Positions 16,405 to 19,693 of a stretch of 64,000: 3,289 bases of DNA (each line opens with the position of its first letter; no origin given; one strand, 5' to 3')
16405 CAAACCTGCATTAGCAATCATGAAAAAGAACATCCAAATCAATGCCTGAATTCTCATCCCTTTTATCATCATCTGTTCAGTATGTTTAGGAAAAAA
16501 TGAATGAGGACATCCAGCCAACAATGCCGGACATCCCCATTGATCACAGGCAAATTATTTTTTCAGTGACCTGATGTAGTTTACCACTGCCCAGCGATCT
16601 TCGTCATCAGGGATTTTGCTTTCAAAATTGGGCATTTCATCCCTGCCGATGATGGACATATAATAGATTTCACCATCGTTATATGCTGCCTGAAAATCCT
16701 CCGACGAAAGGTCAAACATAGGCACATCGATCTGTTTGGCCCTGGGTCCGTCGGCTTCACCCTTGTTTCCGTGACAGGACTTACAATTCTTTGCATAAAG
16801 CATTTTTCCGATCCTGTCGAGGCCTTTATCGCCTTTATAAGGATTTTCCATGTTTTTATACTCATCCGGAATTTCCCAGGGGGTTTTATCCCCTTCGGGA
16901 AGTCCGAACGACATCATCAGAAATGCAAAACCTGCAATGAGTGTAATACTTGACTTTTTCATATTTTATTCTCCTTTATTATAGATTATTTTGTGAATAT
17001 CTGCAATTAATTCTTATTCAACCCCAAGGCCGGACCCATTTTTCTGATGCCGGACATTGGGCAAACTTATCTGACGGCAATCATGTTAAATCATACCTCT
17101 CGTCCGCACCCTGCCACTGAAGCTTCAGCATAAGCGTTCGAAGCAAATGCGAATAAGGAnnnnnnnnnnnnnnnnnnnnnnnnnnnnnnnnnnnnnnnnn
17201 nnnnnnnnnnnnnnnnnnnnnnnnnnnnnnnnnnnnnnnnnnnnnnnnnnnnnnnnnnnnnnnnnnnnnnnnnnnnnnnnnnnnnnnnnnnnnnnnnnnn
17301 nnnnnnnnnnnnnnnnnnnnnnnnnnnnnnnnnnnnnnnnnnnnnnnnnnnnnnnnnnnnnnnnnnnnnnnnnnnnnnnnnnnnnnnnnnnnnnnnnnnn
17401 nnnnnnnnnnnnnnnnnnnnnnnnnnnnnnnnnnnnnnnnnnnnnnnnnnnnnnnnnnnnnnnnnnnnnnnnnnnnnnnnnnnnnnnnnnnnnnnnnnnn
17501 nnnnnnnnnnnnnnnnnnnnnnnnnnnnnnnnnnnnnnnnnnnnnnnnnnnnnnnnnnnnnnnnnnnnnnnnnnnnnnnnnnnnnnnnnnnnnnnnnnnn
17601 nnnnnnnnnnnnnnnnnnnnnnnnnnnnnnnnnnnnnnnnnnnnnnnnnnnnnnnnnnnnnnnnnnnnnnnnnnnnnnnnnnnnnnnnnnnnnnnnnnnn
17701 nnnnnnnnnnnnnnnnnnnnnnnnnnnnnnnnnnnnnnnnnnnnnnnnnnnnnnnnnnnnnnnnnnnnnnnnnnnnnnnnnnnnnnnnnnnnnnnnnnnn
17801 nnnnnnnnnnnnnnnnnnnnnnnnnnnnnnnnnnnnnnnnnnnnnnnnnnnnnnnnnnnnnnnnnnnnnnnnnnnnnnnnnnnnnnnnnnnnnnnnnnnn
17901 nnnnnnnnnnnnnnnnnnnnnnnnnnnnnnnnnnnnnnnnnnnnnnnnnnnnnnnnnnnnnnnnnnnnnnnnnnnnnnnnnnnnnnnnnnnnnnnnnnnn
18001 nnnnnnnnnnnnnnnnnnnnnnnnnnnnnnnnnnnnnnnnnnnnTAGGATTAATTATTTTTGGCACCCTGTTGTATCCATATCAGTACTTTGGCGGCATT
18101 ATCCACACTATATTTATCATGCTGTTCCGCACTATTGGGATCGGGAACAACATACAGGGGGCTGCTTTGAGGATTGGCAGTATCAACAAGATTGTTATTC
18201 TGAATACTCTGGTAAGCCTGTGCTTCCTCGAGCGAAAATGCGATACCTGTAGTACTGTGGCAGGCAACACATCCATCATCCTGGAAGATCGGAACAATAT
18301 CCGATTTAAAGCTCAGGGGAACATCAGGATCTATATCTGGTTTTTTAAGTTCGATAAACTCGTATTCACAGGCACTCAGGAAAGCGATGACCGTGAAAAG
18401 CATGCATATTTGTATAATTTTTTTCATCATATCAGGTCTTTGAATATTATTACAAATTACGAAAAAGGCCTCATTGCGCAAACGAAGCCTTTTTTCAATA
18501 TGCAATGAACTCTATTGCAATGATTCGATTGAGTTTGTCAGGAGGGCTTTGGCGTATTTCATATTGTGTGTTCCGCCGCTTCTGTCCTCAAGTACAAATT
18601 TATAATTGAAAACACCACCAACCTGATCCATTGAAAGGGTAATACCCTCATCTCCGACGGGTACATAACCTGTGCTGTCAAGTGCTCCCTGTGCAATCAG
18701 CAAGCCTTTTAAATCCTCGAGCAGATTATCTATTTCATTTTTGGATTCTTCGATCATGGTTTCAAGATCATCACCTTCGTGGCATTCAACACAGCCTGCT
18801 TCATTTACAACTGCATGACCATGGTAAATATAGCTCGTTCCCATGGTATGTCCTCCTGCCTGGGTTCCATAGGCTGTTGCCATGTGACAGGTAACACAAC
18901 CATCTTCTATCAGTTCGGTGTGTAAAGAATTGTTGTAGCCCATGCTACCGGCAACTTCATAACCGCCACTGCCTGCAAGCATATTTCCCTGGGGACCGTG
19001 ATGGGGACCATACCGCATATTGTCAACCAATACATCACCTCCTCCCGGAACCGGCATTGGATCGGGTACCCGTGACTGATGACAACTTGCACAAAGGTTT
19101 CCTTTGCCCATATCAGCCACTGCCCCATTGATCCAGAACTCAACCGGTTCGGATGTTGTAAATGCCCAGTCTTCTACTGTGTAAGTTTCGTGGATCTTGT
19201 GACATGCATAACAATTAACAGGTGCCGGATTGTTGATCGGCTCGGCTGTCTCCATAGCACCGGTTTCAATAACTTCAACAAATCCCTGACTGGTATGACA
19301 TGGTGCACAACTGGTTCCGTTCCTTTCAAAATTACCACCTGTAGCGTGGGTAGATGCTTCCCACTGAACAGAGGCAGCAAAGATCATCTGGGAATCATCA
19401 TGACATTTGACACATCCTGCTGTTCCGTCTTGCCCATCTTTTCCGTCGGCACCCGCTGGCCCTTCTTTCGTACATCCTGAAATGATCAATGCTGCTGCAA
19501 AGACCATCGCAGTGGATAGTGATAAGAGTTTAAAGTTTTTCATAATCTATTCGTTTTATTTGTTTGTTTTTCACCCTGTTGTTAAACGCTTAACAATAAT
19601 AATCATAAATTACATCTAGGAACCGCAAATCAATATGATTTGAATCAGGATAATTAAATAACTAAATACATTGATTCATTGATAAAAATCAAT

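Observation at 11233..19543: Complete envelope-spanning multiheme cytochrome cluster (22 c-heme motifs) suggesting extracellular electron transfer in a Bacteroidota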

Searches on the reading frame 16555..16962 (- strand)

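Call 4: search_protein_families(library=pfam, proteins=[window:16555-16962:-], max_evalue=0.01)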
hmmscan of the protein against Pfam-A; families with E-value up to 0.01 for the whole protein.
window:16555-16962:- (135 aa): 2 families
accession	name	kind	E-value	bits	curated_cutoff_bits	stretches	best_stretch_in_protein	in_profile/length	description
PF13442.11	Cytochrome_CBB3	-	2.3e-11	44.3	27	1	50-130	4-68/68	Cytochrome C oxidase, cbb3-type, subunit III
PF00034.26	Cytochrom_C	-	7e-11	43.7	21.3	1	52-134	4-90/90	Cytochrome c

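Call 5: search_protein_families(library=ncbifam, proteins=[window:16555-16962:-], max_evalue=0.01)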
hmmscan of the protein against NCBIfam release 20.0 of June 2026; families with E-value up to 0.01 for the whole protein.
window:16555-16962:- (135 aa): 10 families
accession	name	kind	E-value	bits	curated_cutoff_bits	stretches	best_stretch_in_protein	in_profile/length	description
NF011054.0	PRK14486.1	equivalog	2.2e-10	40.5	447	1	36-134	202-291/294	putative bifunctional cbb3-type cytochrome c oxidase subunit II/cytochrome c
TIGR04494.1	c550_PedF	equivalog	8.3e-09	35.4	122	1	33-133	35-130/133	cytochrome c-550 PedF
NF050122.1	bc1_QcrC_actin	exception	8.3e-07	28.6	200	1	50-72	42-66/253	cytochrome bc1 complex diheme cytochrome c subunit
NF033864.1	cytochrome579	equivalog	0.00018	21.3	280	1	37-132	37-138/179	cytochrome 579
NF045774.1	cytochro_C551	exception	0.00026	20.9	118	1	1-78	1-69/110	cytochrome c551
TIGR00782.1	ccoP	equivalog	0.00035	20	179.95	1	44-71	198-225/285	cytochrome-c oxidase, cbb3-type subunit III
TIGR03872.1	cytochrome_MoxG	equivalog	0.00092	19.3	147.8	1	38-70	33-65/133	cytochrome c(L), periplasmic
NF040606.1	CytoC_perox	subfamily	0.0036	16.5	150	0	46-75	295-324/524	di-heme-cytochrome C peroxidase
NF045773.1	cytochro_C550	exception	0.0093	15.9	125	0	31-97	34-95/118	cytochrome c550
NF045930.1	Cytc6PetJCyano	equivalog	0.0099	15.8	135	0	52-129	31-101/110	cytochrome c6 PetJ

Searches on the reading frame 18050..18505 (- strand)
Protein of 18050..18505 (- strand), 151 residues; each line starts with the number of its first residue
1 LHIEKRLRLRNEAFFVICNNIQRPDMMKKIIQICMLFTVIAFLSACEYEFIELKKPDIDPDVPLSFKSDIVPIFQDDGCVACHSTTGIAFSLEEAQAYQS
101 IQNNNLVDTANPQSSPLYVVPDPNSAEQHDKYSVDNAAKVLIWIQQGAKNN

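Call 4: search_protein_families(library=pfam, proteins=[window:18050-18505:-], max_evalue=0.01)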
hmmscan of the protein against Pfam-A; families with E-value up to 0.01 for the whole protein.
window:18050-18505:- (151 aa): 0 families

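Call 5: search_protein_families(library=ncbifam, proteins=[window:18050-18505:-], max_evalue=0.01)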
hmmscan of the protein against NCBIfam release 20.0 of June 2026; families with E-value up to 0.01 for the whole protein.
window:18050-18505:- (151 aa): 1 family
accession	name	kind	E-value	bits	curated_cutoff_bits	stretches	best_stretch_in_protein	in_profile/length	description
NF047812.1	LIC11213_lipo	equivalog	3.2e-05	24.1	100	1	78-149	51-117/118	LIC11213 family lipoprotein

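Call 85: search_protein_families(library=pfam, alignment_id=A3, max_evalue=1)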
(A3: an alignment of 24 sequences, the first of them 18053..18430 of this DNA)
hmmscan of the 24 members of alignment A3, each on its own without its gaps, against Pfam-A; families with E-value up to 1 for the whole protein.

A. member 1, window:18053-18430:- (126 aa): 1 family
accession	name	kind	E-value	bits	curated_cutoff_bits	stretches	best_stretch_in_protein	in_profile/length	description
PF00034.26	Cytochrom_C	-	0.34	12.7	21.3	1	48-105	7-35/90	Cytochrome c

B. families by the number of members that match (of 24 scanned): 16 families
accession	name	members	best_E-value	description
PF13442.11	Cytochrome_CBB3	13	0.0032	Cytochrome C oxidase, cbb3-type, subunit III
PF00034.26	Cytochrom_C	7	0.0012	Cytochrome c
PF07635.16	PSCyt1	2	0.00074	Planctomycete cytochrome C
PF14522.11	Cytochrome_C7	2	0.055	Cytochrome c7 and related cytochrome c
PF14495.11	Cytochrom_C550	2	0.095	Cytochrome c-550 domain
PF04071.17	zf-like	1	0.043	Cysteine-rich small domain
PF09699.15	Paired_CXXCH_1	1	0.048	Doubled CXXCH motif (Paired_CXXCH_1)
PF02433.20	FixO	1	0.057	Cytochrome C oxidase, mono-heme subunit/FixO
PF24445.1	DUF7564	1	0.074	Family of unknown function (DUF7564)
PF02402.22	Lysis_col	1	0.12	Lysis protein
PF07627.16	PSCyt3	1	0.18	Protein of unknown function (DUF1588)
PF13435.11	Cytochrome_C554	1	0.2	Cytochrome c554 and c-prime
PF03892.19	NapB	1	0.2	Nitrate reductase cytochrome c-type subunit (NapB)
PF12988.13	TraQ_transposon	1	0.22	TraQ conjugal transfer protein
PF18512.6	BssB_TutG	1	0.24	Benzylsuccinate synthase beta subunit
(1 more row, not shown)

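Call 86: search_solved_structures(query=A3, max_evalue=1)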
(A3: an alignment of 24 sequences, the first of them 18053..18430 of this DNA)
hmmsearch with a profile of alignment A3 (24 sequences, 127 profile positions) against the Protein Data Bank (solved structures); distinct sequences matched with E-value up to 1: 5.
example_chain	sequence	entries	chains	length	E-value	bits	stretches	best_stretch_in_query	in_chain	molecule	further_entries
9l08_A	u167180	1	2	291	0.00021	24.6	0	46-73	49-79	Covalently Connected Cytochrome c555 trimer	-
5c2v_A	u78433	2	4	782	0.004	20.4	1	28-67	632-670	HYDRAZINE SYNTHASE ALPHA SUBUNIT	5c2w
4qo5_A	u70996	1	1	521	0.017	18.4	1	30-97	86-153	Hypothetical multiheme protein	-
5mab_A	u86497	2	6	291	0.12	15.6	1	40-125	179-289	FoxE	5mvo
4rlr_A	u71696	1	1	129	0.26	14.5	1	38-66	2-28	Cytochrome c, 1 heme-binding site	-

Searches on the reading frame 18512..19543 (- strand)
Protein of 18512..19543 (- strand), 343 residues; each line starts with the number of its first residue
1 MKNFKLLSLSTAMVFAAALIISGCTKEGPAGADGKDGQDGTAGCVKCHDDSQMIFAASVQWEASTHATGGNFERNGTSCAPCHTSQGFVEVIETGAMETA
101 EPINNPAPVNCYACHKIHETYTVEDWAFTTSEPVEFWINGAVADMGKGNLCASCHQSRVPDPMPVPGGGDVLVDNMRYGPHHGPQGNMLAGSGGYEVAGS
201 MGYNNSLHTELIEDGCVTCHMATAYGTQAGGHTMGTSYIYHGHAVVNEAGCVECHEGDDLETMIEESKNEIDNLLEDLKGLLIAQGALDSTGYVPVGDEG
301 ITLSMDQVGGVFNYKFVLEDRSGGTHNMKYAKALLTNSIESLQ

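Call 4: search_protein_families(library=pfam, proteins=[window:18512-19543:-], max_evalue=0.01)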
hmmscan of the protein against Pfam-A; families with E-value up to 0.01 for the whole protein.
window:18512-19543:- (343 aa): 5 families
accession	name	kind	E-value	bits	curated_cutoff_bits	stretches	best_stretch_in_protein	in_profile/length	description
PF14522.11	Cytochrome_C7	-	1.4e-09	38.1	24.8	2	204-259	4-52/67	Cytochrome c7 and related cytochrome c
PF22113.1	Mtrc-MtrF_II-IV_dom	-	5.5e-09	36.2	30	0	212-258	119-166/176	Outer membrane cytochrome MtrC/MtrF-like, domains II/IV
PF14537.11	Cytochrom_c3_2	-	5e-07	30.5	25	0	43-120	8-69/79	Cytochrome c3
PF09699.15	Paired_CXXCH_1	-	7.8e-07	29.1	20.6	0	243-256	1-14/41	Doubled CXXCH motif (Paired_CXXCH_1)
PF22678.1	Cytochrom_c_NrfB-like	-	0.0066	17.3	27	0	40-84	32-66/89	Cytochrome c-type protein NrfB-like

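Call 5: search_protein_families(library=ncbifam, proteins=[window:18512-19543:-], max_evalue=0.01)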
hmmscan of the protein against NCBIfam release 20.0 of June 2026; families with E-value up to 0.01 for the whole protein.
window:18512-19543:- (343 aa): 2 families
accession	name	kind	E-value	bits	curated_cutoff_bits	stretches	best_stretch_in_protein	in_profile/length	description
TIGR03508.1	decahem_SO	subfamily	0.001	18.6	192.2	0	77-157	3-79/258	DmsE family decaheme c-type cytochrome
TIGR01905.1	paired_CXXCH_1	subfamily_domain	0.0021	17.9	25.2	0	146-158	27-39/41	doubled CXXCH domain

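Call 24: find_homologous_proteins(query=window:18512-19543:-)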
Query window:18512-19543:- (343 aa): 1591 proteins with E <= 0.001 among 5835 candidates; the best 120 are listed.
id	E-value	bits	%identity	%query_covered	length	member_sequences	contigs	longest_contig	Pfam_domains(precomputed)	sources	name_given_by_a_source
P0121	2.2e-235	798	100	100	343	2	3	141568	PF09699.16,PF14537.12,PF14522.12,PF22113.2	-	-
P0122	1.6e-173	595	74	100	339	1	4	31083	PF09699.16,PF14537.12,PF14522.12,PF22113.2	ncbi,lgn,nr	ncbi:MAG: hypothetical protein K9G67_15485 [Bacteroidales bacterium]|nr:hypothetical protein [Bacter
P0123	1.0e-162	559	69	100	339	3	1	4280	PF09699.16,PF14522.12,PF22113.2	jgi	-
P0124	1.4e-159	549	69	100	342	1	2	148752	PF14537.12,PF14522.12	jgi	jgi:hypothetical protein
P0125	2.4e-156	538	66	100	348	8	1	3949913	PF09699.16,PF14537.12,PF14522.12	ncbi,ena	-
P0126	2.5e-152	525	67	100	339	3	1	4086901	PF09699.16,PF14537.12,PF14522.12,PF22113.2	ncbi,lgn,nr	ncbi:MAG: hypothetical protein U5Q03_15155 [Bacteroidota bacterium]|nr:hypothetical protein [Bactero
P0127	1.1e-149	516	65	100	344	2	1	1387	PF14537.12,PF14522.12,PF22113.2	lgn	-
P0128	7.1e-144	497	63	100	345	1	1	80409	PF14522.12,PF22113.2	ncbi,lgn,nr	ncbi:MAG: hypothetical protein K9I94_00645 [Bacteroidales bacterium]|nr:hypothetical protein [Bacter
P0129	1.3e-140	487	63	100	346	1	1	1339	PF14537.12,PF14522.12,PF22113.2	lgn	-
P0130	1.5e-136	473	60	100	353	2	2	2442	PF09699.16,PF14522.12,PF22113.2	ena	-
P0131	5.7e-136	471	59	100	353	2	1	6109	PF09699.16,PF14522.12,PF22113.2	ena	-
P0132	2.2e-135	469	59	100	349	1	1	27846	PF09699.16,PF14522.12,PF22113.2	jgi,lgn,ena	-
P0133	9.8e-135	467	62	100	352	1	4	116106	PF14537.12,PF14522.12,PF22113.2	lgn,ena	-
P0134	1.2e-134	467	59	100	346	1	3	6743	PF09699.16,PF14537.12,PF14522.12,PF22113.2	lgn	-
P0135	4.6e-134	465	57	100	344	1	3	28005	PF09699.16,PF14522.12,PF22113.2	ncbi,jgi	jgi:hypothetical protein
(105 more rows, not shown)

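Call 37: predict_structure(alignment_id=A2)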
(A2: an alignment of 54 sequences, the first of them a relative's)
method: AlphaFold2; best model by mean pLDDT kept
length: 343 residues; sequences in the alignment: 54
mean_pLDDT: 79.8   pTM: 0.76
mean pLDDT of the five models: 79.8, 79.6, 78.8, 78.5, 75.1
residues with pLDDT >= 90: 147; 70-90: 97; 50-70: 73; < 50: 26
segments of 3 or more residues with pLDDT < 50: 43-48, 66-69, 225-232
pLDDT, mean of each block of 10 residues (from residue 1): 64 76 55 56 47 55 49 76 84 90 76 62 70 92 90 88 95 95 88 97 93 76 50 58 72 85 92 98 98 95 98 96 92 99 97
secondary structure, 60 per line:
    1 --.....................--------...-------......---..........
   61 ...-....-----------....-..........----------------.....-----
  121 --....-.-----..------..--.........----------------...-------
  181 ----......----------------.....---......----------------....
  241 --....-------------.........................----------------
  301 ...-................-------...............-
elements in order: H3-23 H42-47 H51-63 H65-68 H80-83 H85-94 H111-114 H123-126 H146-154 E171-173 H185-190 H207-211 H215-220 E237-240 E243-246 H260-284 E301-303 H305-320 H328-342

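Call 39: search_solved_structures(query=A2, max_evalue=1, show_alignments=2)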
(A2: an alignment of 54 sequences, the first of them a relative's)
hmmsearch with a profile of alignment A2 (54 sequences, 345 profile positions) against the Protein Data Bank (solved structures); distinct sequences matched with E-value up to 1: 21.
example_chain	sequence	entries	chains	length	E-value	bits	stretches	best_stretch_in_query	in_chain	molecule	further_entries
6i5b_A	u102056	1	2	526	8.4e-13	51.2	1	218-344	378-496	Uncharacterized protein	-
1oah_A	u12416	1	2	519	0.00021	23.6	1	209-341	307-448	CYTOCHROME C NITRITE REDUCTASE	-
2j7a_A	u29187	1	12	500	0.0003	23.1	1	209-339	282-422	CYTOCHROME C NITRITE REDUCTASE NRFA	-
2vr0_A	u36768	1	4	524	0.00032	23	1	209-339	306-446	CYTOCHROME C NITRITE REDUCTASE, CATALYTIC SUBUNIT NFRA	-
4ob1_A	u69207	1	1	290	0.00034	22.9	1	249-317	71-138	Cobalt-containing nitrile hydratase subunit alpha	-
4q4u_A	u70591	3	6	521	0.0076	18.5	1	65-137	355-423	Eight-heme nitrite reductase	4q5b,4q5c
3uu9_A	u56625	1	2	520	0.0077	18.4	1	65-138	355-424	Eight-heme nitrite reductase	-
3rkh_A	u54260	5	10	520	0.0077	18.4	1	65-138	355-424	Eight-heme nitrite reductase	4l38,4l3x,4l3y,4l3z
2zo5_A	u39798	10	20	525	0.0088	18.2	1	65-137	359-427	Eight-heme nitrite reductase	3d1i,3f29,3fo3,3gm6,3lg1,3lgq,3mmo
4q0t_A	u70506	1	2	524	0.0088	18.2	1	65-137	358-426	Eight-heme nitrite reductase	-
2ot4_A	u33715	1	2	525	0.009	18.2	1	65-137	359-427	Eight-heme nitrite reductase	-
3owm_A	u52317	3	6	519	0.011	18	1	65-138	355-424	Eight-heme nitrite reductase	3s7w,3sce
3sxq_A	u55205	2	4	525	0.013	17.7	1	73-131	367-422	Eight-heme nitrite reductase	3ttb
3ubr_A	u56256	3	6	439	0.14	14.3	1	39-100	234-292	Cytochrome c-552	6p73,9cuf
9h19_C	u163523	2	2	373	0.36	13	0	203-228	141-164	Photosynthetic reaction center cytochrome c subunit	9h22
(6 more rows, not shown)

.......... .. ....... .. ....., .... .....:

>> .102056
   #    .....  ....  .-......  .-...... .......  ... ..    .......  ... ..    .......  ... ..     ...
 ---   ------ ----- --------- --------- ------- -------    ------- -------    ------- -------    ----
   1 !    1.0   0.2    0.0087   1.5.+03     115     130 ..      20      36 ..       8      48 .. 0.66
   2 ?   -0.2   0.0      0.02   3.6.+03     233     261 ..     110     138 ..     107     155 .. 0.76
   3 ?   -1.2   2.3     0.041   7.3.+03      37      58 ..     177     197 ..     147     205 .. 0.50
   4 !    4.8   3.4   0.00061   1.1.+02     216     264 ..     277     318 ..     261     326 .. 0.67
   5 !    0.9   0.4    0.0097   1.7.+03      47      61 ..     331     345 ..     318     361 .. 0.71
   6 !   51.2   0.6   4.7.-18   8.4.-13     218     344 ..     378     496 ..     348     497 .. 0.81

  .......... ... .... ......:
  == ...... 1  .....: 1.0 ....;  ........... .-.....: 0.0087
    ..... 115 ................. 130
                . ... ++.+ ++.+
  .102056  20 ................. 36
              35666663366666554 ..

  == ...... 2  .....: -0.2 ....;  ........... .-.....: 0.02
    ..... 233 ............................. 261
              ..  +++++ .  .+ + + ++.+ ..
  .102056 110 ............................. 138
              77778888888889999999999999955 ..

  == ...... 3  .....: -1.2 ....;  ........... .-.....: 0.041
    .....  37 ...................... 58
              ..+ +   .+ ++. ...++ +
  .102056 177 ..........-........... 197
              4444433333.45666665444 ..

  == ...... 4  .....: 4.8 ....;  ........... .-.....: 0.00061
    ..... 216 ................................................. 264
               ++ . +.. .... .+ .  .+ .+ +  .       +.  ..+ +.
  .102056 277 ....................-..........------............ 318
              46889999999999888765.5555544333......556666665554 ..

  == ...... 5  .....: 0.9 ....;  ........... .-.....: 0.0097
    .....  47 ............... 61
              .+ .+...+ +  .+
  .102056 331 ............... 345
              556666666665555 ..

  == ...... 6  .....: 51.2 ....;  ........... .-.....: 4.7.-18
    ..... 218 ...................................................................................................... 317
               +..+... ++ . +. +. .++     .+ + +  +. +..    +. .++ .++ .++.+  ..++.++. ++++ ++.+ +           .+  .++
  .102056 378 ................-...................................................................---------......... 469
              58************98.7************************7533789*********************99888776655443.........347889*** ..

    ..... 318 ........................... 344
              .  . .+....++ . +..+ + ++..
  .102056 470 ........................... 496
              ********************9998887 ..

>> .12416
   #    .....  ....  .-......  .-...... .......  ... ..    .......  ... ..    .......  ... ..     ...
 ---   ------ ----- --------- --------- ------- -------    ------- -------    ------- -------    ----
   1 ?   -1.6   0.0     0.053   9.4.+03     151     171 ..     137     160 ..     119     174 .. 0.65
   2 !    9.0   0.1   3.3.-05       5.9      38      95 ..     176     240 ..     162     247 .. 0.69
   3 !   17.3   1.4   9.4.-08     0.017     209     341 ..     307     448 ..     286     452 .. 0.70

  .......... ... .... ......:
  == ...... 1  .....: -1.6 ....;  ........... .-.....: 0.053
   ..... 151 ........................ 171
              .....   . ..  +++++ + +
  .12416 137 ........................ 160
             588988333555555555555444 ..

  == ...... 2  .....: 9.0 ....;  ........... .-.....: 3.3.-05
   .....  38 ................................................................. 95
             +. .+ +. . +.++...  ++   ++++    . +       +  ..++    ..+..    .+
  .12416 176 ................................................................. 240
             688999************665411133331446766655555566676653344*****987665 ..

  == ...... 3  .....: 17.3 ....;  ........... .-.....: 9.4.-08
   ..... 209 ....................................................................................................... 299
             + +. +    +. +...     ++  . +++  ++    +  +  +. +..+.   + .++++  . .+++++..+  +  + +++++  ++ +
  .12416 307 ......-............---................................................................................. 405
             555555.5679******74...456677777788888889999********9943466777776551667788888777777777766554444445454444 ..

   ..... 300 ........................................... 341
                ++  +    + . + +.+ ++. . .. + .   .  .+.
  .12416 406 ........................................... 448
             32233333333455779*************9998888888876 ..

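Call 41: fold_search(model_id=the predicted structure, library=pdb)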
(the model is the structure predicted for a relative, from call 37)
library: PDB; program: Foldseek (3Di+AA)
matches with E <= 10: 24; with E <= 0.001: 2
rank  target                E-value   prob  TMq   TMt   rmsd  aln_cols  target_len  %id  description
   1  6i5b_A                5.6e-06  1.00  0.49  0.36   6.1       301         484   20  Crystal Structure of Outer Cell Wall Cytochrome OcwA (released 2019-09-25)
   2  6i5b_B                9.3e-06  1.00  0.48  0.35   6.4       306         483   21  Crystal Structure of Outer Cell Wall Cytochrome OcwA (released 2019-09-25)
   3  8rv0                  5.6e-03  0.94  0.35  0.26  11.4       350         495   15  Crystal structure of octaheme nitrite reductase from Trichlorobacter ammonificans in complex with nitrite (released 2024-03-27)
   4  3ttb_A                1.9e-02  0.97  0.39  0.27  10.8       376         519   13  Structure of the Thioalkalivibrio paradoxus cytochrome c nitrite reductase in complex with sulfite (released 2011-10-05)
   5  8bcx_D                1.9e-02  0.96  0.41  0.32  12.0       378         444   13  Crystal structure of NrfA-1 from Geobacter metallireducens (released 2023-08-30)
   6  8bcx_C                3.9e-02  0.82  0.37  0.30  13.3       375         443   13  Crystal structure of NrfA-1 from Geobacter metallireducens (released 2023-08-30)
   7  2vr0_E                4.9e-02  0.82  0.37  0.27  12.4       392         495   14  Crystal structure of cytochrome c nitrite reductase NrfHA complex bound to the HQNO inhibitor (released 2008-06-03)
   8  2j7a_K                5.4e-02  0.77  0.37  0.27  12.8       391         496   14  Crystal structure of cytochrome c nitrite reductase NrfHA complex from Desulfovibrio vulgaris (released 2006-12-06)
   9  3sxq_B                6.1e-02  0.87  0.39  0.27  11.2       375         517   13  Structure of a hexameric multiheme c nitrite reductase from the extremophile bacterium Thiolkalivibrio paradoxus (released 2012-09-26)
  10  2j7a_D                8.0e-02  0.72  0.38  0.28  12.9       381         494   13  Crystal structure of cytochrome c nitrite reductase NrfHA complex from Desulfovibrio vulgaris (released 2006-12-06)
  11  3rkh_A                1.6e-01  0.66  0.37  0.25  10.3       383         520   10  Structure of the Thioalkalivibrio nitratireducens cytochrome c nitrite reductase in a complex with nitrite (full occup (released 2011-06-15)
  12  2j7a_H                1.7e-01  0.57  0.37  0.27  12.6       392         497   14  Crystal structure of cytochrome c nitrite reductase NrfHA complex from Desulfovibrio vulgaris (released 2006-12-06)
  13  8bcx_A                1.7e-01  0.21  0.28  0.23  14.8       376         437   14  Crystal structure of NrfA-1 from Geobacter metallireducens (released 2023-08-30)
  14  8bcx_B                3.2e-01  0.18  0.31  0.25  13.8       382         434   14  Crystal structure of NrfA-1 from Geobacter metallireducens (released 2023-08-30)
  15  2j7a_B                4.0e-01  0.41  0.38  0.28  10.3       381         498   14  Crystal structure of cytochrome c nitrite reductase NrfHA complex from Desulfovibrio vulgaris (released 2006-12-06)
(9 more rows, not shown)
